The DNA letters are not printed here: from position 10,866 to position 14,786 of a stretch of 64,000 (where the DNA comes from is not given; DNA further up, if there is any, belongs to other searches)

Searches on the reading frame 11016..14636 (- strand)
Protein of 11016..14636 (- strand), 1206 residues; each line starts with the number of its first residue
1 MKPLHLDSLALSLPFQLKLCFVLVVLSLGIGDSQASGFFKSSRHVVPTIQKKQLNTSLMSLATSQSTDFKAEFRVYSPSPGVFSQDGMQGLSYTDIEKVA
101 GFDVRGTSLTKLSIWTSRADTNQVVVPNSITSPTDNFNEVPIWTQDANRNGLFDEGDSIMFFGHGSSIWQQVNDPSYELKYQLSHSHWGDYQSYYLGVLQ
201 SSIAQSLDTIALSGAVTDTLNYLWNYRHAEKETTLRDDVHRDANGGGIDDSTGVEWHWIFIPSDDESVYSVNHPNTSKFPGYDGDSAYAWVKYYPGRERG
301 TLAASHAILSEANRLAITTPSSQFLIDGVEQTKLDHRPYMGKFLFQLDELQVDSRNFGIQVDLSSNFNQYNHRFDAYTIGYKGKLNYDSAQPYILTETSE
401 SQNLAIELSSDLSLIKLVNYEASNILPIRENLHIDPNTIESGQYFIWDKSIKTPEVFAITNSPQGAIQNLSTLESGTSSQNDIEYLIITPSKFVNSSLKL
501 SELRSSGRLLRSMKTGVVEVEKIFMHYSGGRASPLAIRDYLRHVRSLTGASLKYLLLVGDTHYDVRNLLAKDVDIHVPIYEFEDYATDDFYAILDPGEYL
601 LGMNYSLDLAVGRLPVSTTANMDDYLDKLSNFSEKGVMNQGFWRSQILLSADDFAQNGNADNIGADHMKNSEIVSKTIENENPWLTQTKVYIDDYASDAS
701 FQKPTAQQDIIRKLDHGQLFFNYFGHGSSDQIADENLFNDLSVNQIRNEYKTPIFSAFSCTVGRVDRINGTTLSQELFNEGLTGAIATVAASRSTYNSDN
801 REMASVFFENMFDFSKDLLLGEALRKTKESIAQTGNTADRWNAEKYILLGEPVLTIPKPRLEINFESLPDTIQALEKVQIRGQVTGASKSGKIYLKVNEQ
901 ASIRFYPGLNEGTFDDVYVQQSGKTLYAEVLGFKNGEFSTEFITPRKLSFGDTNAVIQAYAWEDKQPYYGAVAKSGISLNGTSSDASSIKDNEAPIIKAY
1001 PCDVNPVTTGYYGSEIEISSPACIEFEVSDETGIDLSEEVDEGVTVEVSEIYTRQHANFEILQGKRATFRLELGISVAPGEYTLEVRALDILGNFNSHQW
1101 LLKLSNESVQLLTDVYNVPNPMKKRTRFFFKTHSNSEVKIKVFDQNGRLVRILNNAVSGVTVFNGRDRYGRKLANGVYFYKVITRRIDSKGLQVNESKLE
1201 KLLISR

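Call 99: search_protein_families(library=pfam, proteins=[window:11016-14636:-], max_evalue=0.00001)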
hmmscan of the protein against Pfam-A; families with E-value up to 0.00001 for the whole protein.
window:11016-14636:- (1206 aa): 1 family
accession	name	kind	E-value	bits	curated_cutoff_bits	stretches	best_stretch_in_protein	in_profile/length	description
PF01364.23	Peptidase_C25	-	2.8e-74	251.1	23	1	485-855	1-373/374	Peptidase family C25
